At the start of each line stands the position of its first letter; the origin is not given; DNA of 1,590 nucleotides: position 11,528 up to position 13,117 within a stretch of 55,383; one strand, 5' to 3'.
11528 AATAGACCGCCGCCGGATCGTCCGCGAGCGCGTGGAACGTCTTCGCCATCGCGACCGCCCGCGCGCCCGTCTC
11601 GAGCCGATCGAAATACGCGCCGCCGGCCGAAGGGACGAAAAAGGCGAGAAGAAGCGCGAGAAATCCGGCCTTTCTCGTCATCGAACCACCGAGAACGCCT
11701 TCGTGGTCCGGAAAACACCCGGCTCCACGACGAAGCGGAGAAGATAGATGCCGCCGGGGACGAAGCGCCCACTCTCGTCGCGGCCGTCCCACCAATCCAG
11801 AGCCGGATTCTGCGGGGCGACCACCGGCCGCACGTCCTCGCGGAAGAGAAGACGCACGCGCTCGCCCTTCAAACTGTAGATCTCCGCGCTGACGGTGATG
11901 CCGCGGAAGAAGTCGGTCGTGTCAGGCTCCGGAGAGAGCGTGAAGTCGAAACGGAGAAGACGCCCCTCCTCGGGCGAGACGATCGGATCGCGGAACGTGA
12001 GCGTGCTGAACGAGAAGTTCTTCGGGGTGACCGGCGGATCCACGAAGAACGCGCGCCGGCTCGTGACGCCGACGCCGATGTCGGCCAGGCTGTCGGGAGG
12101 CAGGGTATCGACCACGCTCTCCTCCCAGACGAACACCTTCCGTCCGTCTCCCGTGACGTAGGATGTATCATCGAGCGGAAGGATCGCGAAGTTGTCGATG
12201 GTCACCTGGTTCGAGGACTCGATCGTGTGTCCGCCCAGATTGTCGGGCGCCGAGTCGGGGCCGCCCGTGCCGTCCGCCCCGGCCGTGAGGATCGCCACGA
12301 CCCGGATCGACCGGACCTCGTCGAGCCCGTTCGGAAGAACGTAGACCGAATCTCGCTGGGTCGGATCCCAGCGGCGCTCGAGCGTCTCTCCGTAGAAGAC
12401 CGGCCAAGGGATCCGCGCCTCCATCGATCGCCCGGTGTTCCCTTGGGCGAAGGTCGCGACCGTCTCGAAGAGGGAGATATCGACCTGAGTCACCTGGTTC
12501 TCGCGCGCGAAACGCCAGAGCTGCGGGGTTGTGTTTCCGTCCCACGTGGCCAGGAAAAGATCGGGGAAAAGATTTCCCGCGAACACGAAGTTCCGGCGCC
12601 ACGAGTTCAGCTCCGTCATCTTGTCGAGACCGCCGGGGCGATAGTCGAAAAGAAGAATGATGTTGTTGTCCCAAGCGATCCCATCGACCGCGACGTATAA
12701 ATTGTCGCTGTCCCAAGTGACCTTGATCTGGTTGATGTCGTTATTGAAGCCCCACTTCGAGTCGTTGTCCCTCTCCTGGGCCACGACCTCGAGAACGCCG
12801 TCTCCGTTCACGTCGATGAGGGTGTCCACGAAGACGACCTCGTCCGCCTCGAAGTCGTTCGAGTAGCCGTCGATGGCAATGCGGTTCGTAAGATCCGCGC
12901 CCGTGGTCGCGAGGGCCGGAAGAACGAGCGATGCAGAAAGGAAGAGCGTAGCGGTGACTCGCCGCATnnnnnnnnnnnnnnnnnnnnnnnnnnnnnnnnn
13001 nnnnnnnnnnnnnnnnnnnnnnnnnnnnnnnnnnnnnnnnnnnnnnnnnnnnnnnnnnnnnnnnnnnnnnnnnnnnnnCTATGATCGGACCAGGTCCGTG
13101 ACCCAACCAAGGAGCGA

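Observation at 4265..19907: Sus-independent cell-surface alpha-glucan capture locus organised around seven CBM48 modules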

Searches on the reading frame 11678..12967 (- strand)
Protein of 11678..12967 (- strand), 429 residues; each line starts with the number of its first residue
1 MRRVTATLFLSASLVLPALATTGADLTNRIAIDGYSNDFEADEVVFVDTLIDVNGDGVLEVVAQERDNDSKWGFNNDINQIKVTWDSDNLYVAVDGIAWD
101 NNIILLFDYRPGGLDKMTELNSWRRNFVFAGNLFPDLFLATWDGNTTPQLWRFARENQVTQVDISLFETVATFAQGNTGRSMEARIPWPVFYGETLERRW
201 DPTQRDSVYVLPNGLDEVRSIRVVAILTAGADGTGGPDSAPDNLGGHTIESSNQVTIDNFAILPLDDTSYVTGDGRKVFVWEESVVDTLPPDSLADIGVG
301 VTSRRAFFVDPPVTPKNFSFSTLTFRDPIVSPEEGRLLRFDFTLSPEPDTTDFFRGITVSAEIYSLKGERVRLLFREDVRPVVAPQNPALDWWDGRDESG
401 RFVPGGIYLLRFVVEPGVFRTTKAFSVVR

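Call 5: search_protein_families(library=pfam, proteins=[window:11678-12967:-], max_evalue=0.01)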
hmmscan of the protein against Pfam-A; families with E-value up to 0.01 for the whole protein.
window:11678-12967:- (429 aa): 0 families

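Call 7: search_protein_families(library=ncbifam, proteins=[window:11678-12967:-], max_evalue=0.01)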
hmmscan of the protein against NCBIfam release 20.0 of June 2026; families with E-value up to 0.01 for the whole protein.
window:11678-12967:- (429 aa): 0 families

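Call 38: search_solved_structures(query=A4, max_evalue=10)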
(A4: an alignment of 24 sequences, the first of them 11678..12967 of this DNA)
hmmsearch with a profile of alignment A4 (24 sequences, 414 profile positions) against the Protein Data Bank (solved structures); distinct sequences matched with E-value up to 10: 13.
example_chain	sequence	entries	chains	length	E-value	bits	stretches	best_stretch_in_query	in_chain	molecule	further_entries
3osv_A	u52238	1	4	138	4e-05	25.7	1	339-395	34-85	Flagellar basal-body rod modification protein FlgD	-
1xf1_A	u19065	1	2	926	6.7e-05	25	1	342-405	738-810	C5a peptidase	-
8bty_A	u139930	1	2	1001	7.3e-05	24.8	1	342-405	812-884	C5a peptidase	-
3eif_A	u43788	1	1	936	0.00017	23.7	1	342-405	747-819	C5a peptidase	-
7yzx_A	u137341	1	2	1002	0.00018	23.5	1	342-405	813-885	C5a peptidase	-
7bj3_A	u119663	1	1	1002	0.00018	23.5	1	342-405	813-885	C5a peptidase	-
7eh9_A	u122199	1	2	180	0.0023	19.9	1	340-401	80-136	Basal-body rod modification protein FlgD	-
7bhq_A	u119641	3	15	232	0.0036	19.2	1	341-401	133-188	Basal-body rod modification protein FlgD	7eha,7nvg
6za2_A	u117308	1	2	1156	0.1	14.5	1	339-412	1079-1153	Por secretion system protein porU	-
3c12_A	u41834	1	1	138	0.16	13.9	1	340-396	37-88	Flagellar protein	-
4zzf_A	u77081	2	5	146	0.85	11.4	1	347-402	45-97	Flagellar basal body rod modification protein | Basal-body rod modification protein FlgD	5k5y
4zzk_A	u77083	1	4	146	0.85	11.4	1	347-402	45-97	Basal-body rod modification protein FlgD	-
4hdi_H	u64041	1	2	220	0.92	11.3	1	200-239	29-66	Ig heavy chain V region RF, Ig gamma-3 chain C region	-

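Call 44: search_protein_families(library=pfam, alignment_id=A4, max_evalue=0.1)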
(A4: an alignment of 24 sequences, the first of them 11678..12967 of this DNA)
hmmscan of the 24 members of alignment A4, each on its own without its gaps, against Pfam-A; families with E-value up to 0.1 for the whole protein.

A. member 1, window:11678-12967:- (429 aa): 0 families

B. families by the number of members that match (of 24 scanned): 5 families
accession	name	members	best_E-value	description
PF13860.13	FlgD_ig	15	1.5e-06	FlgD Ig-like domain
PF13585.12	CHU_C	3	2.2e-05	CHU_C Type IX secretion signal domain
PF11271.13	PorA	1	0.015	Porin PorA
PF10282.15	Lactonase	1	0.04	Lactonase, 7-bladed beta-propeller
PF18962.6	Por_Secre_tail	1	0.052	Secretion system C-terminal sorting domain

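Call 50: find_homologous_proteins(query=window:11678-12967:-, max_evalue=0.001)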
Query window:11678-12967:- (429 aa): 187 proteins with E <= 0.001 among 8000 candidates; the best 120 are listed.
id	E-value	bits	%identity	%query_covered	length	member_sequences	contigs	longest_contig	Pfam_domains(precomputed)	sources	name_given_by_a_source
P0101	1.9e-287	971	100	100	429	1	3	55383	-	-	-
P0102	8.6e-246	834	86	100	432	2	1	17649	-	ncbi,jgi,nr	ncbi:MAG: hypothetical protein FJY73_10690 [Candidatus Eisenbacteria bacterium]|nr:hypothetical prot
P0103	2.1e-226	770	79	100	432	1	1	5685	-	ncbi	ncbi:MAG: hypothetical protein ABIH26_10990 [Candidatus Eisenbacteria bacterium]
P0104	9.8e-213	725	76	95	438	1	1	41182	-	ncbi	ncbi:MAG: hypothetical protein ABIK65_13835 [Candidatus Eisenbacteria bacterium]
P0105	1.4e-203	695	73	96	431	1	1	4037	-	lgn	-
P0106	9.6e-192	656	68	97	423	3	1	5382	-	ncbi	-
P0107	6.3e-177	607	65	98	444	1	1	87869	-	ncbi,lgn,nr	ncbi:MAG: hypothetical protein JW958_14130 [Candidatus Eisenbacteria bacterium]|nr:hypothetical prot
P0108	1.3e-159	550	59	96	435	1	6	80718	-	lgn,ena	-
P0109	9.6e-152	524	58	98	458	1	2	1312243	-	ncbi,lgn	-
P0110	1.1e-149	517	60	92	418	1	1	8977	-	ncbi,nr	ncbi:MAG: hypothetical protein HKN20_16695, partial [Gemmatimonadetes bacterium]|nr:hypothetical pro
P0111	1.1e-149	517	57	100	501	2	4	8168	-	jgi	-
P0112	2.0e-146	506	57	97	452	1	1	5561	-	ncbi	-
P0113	1.5e-145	503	57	99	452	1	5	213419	-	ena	-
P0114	4.9e-145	502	72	73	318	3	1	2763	-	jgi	jgi:hypothetical protein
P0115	5.3e-130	452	53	98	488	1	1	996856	-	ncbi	-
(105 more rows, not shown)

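Call 63: predict_structure(alignment_id=A6)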
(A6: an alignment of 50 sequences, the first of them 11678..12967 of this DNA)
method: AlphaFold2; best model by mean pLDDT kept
length: 429 residues; sequences in the alignment: 50
mean_pLDDT: 91.1   pTM: 0.83
mean pLDDT of the five models: 91.1, 90.8, 90.3, 89.9, 89.5
residues with pLDDT >= 90: 318; 70-90: 89; 50-70: 16; < 50: 6
segments of 3 or more residues with pLDDT < 50: 1-3, 16-18
pLDDT, mean of each block of 10 residues (from residue 1): 54 53 89 96 95 90 91 90 97 94 96 94 93 96 91 96 98 87 98 96 89 94 94 87 87 92 94 87 93 93 94 85 95 95 92 90 97 96 95 97 97 85 95
secondary structure, 60 per line:
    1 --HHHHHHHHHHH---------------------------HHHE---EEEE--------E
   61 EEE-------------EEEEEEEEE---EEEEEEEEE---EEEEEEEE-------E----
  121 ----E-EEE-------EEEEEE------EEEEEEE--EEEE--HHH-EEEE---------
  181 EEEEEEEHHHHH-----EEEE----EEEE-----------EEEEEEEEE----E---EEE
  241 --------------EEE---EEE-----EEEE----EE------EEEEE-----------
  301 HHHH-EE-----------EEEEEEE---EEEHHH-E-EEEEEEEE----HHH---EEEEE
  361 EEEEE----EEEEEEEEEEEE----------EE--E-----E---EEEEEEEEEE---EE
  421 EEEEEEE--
elements in order: H3-13 E48-51 E60-63 E77-85 E89-97 E101-108 E127-129 E137-142 E149-155 E158-161 E168-171 E181-187 H188-192 E198-201 E206-209 E221-229 E238-240 E255-257 E261-263 E269-272 E285-289 H301-304 E319-325 E329-331 E338-345 E356-365 E370-381 E406-415 E419-427

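Call 65: fold_search(model_id=the predicted structure, library=pdb)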
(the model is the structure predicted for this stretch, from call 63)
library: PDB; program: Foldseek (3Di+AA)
matches with E <= 10: 1447; with E <= 0.001: 20
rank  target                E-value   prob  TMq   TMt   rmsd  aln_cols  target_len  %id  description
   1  7uww_B                9.1e-09  1.00  0.33  0.24  15.6       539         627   11  Sas6 with alpha-cyclodextrin (released 2023-06-14)
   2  7uww_A                2.9e-08  1.00  0.32  0.23  16.6       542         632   12  Sas6 with alpha-cyclodextrin (released 2023-06-14)
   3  7uwu_B                6.1e-08  1.00  0.30  0.22  20.0       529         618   10  Starch adherence system protein 6 (Sas6) (released 2023-06-14)
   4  7uwv_A                8.8e-08  1.00  0.33  0.28  15.7       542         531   12  CBM74 from Ruminococcus bromii Sas6 with maltodecaose (released 2023-06-14)
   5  7uwu_A                1.4e-07  1.00  0.31  0.23  16.5       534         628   11  Starch adherence system protein 6 (Sas6) (released 2023-06-14)
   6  8ayh_C                5.8e-05  0.60  0.14  0.10  25.7       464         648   10  Structure of Complement C5 in Complex with small molecule inhibitor and CVF (released 2022-12-21)
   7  3eif                  6.5e-05  0.97  0.18  0.09  26.4       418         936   12  1.9 angstrom crystal structure of the active form of the C5a peptidase from Streptococcus pyogenes (ScpA) (released 2009-02-24)
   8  7yzx_A                7.2e-05  0.97  0.17  0.09  26.2       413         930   12  ScpA from Streptococcus pyogenes, D783A mutant. (released 2022-08-31)
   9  5hcc_B                1.0e-04  0.66  0.15  0.11  26.8       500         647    9  Ternary complex of human Complement C5 with Ornithodoros moubata OmCI and Dermacentor andersoni RaCI3. (released 2016-03-30)
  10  7ad7_B                1.2e-04  0.84  0.16  0.11  22.5       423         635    8  Crystal structure of human complement C5 in complex with the K8 bovine knob domain peptide. (released 2021-03-10)
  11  5m11                  2.6e-04  0.85  0.18  0.11  21.1       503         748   11  Structural and functional probing of PorZ, an essential bacterial surface component of the type-IX secretion system of h (released 2016-11-09)
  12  1xf1_A                2.7e-04  0.95  0.18  0.09  26.4       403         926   13  Structure of C5a peptidase- a key virulence factor from Streptococcus (released 2005-11-22)
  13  6rqj_B                2.7e-04  0.35  0.13  0.09  25.8       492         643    8  Structure of human complement C5 complexed with tick inhibitors OmCI, RaCI1 and CirpT1 (released 2020-01-08)
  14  7bj3                  3.2e-04  0.85  0.17  0.08  26.8       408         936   13  ScpA from Streptococcus pyogenes, S512A active site mutant (released 2021-05-12)
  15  8cml_E                3.2e-04  0.69  0.16  0.11  23.5       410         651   10  Cryo-EM structure of complement C5 in complex with nanobodies UNbC5-1 and UNbC5-2 (released 2023-09-27)
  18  1i82_A                9.6e-04  1.00  0.19  0.38  11.3       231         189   12  FAMILY 9 CARBOHYDRATE-BINDING MODULE FROM THERMOTOGA MARITIMA XYLANASE 10A WITH CELLOBIOSE (released 2001-06-13)
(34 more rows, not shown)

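Call 81: search_protein_families(library=ncbifam, alignment_id=A4, max_evalue=0.05)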
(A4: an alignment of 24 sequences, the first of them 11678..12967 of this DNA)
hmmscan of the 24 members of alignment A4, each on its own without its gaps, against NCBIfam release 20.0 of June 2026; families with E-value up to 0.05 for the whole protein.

A. member 1, window:11678-12967:- (429 aa): 0 families

B. families by the number of members that match (of 24 scanned): 10 families
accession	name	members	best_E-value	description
NF033707.1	T9SS_sortase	12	1.5e-05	type IX secretion system sortase PorU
TIGR04183.1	Por_Secre_tail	5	0.018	T9SS type A sorting domain-containing protein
NF005176.1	PRK06655.1-1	2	0.0018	flagellar hook assembly protein FlgD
NF009276.0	PRK12633.1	2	0.0021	flagellar basal body rod modification protein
NF053608.1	Lsa66_OmpA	2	0.003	fibronectin-binding adhesin Lsa66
NF009452.0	PRK12812.1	1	0.0011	flagellar basal body rod modification protein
NF046089.1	CD3337_EF1877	1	0.01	CD3337/EF1877 family mobilome membrane protein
NF000438.2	blaPOM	1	0.031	POM family subclass B3 metallo-beta-lactamase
NF011832.0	PRK15304.1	1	0.031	fimbrial biogenesis usher protein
NF052228.1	T9SS_PorZ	1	0.033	type IX secretion system anionic LPS delivery protein PorZ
